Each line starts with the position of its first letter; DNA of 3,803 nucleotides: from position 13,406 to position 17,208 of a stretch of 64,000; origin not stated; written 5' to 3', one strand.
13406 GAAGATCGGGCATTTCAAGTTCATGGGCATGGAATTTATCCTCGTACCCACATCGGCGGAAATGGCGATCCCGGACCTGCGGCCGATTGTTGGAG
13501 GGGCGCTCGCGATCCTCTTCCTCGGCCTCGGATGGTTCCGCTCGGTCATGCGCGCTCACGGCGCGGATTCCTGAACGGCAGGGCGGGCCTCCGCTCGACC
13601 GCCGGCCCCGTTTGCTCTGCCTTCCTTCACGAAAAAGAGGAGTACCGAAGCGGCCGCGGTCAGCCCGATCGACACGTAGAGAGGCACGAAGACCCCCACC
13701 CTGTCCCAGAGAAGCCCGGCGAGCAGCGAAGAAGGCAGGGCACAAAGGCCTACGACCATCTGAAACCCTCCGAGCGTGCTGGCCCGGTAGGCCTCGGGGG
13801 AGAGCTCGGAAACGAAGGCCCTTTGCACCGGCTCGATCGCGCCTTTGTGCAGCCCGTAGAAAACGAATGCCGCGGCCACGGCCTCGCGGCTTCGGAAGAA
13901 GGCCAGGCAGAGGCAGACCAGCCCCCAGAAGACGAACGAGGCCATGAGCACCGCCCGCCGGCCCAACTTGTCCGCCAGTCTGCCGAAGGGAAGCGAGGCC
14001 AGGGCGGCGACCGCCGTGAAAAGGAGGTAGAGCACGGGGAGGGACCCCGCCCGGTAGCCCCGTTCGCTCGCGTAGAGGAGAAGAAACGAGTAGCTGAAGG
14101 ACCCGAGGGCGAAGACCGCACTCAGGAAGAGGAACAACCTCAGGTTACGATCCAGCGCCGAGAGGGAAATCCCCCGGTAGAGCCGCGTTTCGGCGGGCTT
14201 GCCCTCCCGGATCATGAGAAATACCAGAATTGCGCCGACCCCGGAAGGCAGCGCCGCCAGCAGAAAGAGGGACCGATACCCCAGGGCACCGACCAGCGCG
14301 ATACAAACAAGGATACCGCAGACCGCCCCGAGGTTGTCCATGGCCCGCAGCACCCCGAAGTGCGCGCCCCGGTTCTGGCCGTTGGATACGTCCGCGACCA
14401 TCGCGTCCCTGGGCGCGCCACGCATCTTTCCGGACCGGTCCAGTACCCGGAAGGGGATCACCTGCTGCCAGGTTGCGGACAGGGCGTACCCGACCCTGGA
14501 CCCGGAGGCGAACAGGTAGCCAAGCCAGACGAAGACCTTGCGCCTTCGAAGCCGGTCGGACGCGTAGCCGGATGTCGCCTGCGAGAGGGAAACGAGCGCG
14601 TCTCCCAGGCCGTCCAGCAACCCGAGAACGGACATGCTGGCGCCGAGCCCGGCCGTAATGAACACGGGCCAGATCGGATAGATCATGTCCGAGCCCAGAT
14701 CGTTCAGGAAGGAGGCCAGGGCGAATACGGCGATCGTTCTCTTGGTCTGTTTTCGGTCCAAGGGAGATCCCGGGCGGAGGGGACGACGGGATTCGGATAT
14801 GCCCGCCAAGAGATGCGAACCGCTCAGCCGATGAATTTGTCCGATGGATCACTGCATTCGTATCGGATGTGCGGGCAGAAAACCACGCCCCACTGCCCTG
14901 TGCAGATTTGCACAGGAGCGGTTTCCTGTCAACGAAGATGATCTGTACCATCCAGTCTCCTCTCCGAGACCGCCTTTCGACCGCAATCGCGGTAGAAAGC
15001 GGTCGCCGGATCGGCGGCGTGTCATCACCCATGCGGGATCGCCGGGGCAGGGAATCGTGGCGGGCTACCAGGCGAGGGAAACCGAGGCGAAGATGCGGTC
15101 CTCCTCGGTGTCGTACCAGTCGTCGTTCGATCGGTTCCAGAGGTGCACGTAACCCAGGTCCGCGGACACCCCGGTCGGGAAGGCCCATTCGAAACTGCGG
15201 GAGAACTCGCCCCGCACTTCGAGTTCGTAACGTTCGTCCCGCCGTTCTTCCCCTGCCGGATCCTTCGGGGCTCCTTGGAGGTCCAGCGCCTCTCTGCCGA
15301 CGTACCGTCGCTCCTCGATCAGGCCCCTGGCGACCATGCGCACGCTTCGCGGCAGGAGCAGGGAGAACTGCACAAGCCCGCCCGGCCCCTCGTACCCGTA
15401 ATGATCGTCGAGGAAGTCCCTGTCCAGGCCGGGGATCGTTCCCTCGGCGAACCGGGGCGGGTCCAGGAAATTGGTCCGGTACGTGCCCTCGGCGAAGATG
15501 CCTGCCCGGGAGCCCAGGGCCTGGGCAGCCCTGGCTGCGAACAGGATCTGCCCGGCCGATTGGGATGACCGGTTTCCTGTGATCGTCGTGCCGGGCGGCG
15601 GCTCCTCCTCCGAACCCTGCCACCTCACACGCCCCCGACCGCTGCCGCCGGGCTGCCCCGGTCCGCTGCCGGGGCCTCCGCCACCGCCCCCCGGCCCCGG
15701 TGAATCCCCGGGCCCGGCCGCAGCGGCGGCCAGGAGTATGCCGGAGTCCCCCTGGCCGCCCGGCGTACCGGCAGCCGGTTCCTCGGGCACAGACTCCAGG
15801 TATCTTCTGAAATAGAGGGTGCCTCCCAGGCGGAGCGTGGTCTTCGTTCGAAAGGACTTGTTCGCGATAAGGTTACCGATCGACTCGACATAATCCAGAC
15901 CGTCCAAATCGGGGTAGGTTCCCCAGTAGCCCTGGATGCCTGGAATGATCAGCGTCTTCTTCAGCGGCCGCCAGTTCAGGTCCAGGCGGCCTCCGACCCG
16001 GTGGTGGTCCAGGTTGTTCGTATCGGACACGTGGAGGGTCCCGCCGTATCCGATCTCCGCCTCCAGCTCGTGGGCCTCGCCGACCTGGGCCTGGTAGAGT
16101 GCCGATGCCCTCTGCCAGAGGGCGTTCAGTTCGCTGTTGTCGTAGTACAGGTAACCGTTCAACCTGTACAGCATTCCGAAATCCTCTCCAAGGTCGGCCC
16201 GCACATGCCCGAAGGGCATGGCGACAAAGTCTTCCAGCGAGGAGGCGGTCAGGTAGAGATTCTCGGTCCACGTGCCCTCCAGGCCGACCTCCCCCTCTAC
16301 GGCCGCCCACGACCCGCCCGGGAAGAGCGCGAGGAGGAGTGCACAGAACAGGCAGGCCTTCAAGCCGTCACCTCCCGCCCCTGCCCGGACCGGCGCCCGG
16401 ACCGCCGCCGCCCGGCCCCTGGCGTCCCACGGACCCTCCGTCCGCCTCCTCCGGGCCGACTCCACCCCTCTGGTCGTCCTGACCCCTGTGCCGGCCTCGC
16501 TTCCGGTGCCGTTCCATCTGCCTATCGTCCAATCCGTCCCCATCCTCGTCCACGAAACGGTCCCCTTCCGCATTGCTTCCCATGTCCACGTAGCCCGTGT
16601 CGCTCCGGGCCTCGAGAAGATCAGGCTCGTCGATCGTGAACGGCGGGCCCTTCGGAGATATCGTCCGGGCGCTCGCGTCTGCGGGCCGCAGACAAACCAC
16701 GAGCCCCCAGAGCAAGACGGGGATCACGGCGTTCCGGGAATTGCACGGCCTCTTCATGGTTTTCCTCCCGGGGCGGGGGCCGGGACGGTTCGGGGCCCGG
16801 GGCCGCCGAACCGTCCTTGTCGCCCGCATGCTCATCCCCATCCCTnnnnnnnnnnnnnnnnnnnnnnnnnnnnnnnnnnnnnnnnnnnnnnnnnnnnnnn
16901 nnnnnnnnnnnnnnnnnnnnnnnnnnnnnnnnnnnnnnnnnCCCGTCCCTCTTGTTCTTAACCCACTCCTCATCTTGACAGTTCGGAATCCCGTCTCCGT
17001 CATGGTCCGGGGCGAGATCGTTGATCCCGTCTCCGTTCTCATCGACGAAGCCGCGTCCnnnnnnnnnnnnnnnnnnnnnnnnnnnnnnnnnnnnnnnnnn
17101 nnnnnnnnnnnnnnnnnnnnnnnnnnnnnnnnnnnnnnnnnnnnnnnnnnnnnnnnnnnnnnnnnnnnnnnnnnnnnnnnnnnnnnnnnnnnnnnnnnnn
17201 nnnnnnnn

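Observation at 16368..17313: Tandem paralogous small secreted proteins with thrombospondin type-3-like DxDGDG calcium-binding loops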

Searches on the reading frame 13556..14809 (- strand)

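Call 5: search_protein_families(library=pfam, proteins=[window:13556-14809:-], max_evalue=1)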
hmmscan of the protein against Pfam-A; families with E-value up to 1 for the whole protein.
window:13556-14809:- (417 aa): 6 families
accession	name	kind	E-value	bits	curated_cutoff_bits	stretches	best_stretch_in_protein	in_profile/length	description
PF07690.21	MFS_1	-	1.5e-43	149.5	33.4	2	30-265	2-248/347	Major Facilitator Superfamily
PF00083.30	Sugar_tr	-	5.5e-06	26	22.3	1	256-396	47-193/452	Sugar (and other) transporter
PF12832.13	MFS_1_like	-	0.0012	18.4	25.2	1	226-373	215-367/373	MFS_1 like family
PF11700.14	ATG22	-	0.0013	17.9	24.1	1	225-399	287-477/482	Vacuole effluxer Atg22 like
PF13347.12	MFS_2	-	0.0069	15.4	27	1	204-318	207-321/427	MFS/sugar transport protein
PF02694.21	UPF0060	-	0.29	11.9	24.9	1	181-217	7-43/107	Uncharacterised BCR, YnfA/UPF0060 family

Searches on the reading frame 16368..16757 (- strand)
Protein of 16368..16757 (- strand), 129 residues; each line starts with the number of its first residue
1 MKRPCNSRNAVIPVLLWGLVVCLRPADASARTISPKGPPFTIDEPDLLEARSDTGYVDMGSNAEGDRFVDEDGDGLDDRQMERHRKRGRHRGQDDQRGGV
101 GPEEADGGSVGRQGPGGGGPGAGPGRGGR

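Call 5: search_protein_families(library=pfam, proteins=[window:16368-16757:-], max_evalue=1)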
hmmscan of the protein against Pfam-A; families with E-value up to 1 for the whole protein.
window:16368-16757:- (129 aa): 0 families

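Call 9: search_protein_families(library=ncbifam, proteins=[window:16368-16757:-], max_evalue=10)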
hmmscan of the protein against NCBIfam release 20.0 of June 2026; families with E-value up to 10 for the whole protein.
window:16368-16757:- (129 aa): 0 families

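Call 47: find_homologous_proteins(query=window:16368-16757:-, max_evalue=0.01)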
Query window:16368-16757:- (129 aa): 10 proteins with E <= 0.01 among 70 candidates.
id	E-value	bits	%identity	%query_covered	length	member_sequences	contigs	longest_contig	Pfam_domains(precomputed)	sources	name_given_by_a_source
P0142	2.4e-79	283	100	100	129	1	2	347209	-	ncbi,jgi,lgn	jgi:hypothetical protein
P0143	1.8e-55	205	76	85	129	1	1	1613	-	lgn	-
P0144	3.0e-55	205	77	96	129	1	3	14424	-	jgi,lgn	jgi:hypothetical protein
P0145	1.8e-34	137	53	88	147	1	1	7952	-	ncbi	-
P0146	6.0e-25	106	47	88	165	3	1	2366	-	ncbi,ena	-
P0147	2.0e-23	101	49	88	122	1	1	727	-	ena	-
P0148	2.4e-19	88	54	66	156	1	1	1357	-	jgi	-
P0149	3.7e-18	84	47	78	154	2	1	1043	-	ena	-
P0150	1.7e-16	79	41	80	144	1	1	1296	-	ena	-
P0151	2.1e-16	79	47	70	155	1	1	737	-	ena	-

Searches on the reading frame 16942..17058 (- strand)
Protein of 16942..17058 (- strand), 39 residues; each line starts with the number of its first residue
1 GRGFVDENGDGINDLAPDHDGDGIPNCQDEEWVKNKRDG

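Call 30: search_solved_structures(query=A2, max_evalue=10, show_alignments=5)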
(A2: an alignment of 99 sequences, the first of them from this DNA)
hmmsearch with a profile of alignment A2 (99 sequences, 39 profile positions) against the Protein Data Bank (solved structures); distinct sequences matched with E-value up to 10: 117 (the best 60 are shown).
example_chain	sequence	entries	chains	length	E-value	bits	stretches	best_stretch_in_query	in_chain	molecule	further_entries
1y6w_A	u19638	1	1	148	0.12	15.2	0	17-26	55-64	Calmodulin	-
2lmt_A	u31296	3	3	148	0.12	15.1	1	17-28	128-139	Calmodulin-related protein 97A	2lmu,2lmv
1ggz_A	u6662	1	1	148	0.16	14.7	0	16-27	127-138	CALMODULIN-RELATED PROTEIN NB-1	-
6k5p_A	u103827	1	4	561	0.21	14.3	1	2-16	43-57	Binary toxin receptor protein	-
7plp_A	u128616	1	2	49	0.24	14.2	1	17-31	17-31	Teneurin-4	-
2k0j_A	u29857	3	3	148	0.25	14.1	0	5-14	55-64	calmodulin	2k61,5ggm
2ze0_A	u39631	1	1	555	0.31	13.8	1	2-15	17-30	Alpha-glucosidase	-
7jts_t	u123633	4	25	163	0.32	13.8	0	17-27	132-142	Calmodulin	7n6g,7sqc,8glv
5wtl_A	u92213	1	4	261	0.33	13.7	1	17-29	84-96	OmpA family protein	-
6kg9_A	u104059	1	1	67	0.34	13.7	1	11-29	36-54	And cellulose-binding endoglucanase family 9 CelL ortholog dockerin domain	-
9l6d_A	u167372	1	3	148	0.41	13.4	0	22-38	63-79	Azurin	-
9y6s_8M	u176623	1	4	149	0.45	13.3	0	17-27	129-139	Calmodulin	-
9e5c_4x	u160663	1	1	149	0.45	13.3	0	17-27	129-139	Calmodulin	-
1uok_A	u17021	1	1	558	0.46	13.3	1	2-15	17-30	OLIGO-1,6-GLUCOSIDASE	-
7voh_A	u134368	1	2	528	0.56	13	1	2-15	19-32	alpha-glucosidase QsGH13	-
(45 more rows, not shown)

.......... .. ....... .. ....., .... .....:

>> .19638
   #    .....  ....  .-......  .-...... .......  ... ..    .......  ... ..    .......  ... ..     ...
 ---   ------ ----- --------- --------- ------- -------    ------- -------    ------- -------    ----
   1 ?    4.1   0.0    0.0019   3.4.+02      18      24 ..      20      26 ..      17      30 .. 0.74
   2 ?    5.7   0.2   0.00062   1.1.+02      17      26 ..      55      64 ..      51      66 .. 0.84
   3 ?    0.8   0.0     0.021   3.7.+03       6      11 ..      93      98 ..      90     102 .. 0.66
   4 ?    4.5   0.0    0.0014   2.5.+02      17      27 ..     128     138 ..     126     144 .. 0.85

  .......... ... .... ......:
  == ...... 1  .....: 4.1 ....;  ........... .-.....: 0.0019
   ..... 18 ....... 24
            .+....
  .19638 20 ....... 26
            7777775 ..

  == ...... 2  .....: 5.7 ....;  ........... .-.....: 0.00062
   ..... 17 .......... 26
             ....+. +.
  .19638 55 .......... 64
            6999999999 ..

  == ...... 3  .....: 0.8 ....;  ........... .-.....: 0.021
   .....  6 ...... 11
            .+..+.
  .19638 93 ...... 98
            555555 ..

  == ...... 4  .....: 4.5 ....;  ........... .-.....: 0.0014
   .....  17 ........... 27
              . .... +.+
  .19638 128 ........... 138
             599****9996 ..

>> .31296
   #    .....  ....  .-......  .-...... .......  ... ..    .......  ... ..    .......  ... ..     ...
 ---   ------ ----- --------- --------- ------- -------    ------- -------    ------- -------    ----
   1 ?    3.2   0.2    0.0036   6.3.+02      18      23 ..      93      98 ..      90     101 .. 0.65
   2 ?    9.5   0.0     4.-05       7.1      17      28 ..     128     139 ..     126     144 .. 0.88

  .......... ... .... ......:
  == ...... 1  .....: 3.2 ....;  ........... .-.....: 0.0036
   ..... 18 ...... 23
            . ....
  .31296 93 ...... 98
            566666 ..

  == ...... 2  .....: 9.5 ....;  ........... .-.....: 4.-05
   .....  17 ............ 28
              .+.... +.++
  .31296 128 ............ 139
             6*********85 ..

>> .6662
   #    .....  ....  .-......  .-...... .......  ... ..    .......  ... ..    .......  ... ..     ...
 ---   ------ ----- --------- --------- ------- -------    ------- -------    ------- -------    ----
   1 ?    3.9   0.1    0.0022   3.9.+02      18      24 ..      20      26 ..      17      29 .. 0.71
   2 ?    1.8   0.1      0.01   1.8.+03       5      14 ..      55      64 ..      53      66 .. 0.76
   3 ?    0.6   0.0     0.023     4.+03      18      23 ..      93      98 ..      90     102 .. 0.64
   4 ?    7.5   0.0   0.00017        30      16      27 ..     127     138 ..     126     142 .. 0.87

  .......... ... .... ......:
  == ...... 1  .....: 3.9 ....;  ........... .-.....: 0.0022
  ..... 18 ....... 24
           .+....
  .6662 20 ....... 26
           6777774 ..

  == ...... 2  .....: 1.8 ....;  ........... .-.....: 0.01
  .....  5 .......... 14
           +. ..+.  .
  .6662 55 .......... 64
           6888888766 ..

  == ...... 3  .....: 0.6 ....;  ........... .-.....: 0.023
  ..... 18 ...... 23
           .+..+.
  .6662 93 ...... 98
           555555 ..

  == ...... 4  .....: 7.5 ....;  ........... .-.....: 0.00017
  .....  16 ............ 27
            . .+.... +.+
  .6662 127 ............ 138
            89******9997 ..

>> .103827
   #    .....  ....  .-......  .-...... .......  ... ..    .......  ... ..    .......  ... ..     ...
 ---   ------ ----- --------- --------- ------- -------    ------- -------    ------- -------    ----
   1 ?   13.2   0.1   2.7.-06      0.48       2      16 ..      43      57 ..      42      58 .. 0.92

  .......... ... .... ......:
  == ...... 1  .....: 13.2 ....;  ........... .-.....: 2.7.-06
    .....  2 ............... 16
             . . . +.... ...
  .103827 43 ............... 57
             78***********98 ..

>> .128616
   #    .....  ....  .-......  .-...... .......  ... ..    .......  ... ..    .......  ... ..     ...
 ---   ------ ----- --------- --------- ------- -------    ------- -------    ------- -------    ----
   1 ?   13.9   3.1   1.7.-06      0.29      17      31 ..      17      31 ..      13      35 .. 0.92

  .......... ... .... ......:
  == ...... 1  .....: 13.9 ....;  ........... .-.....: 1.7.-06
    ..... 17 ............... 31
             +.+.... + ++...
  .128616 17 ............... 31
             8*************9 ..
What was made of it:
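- Closest known: Generic DxDxDG calcium-binding loops. Same: The best sub-threshold PDB matches are exactly these loops (call 30).
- A sub-threshold hit to the OmpA-TSP3 structure 5wtl (E 0.33, call 30).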
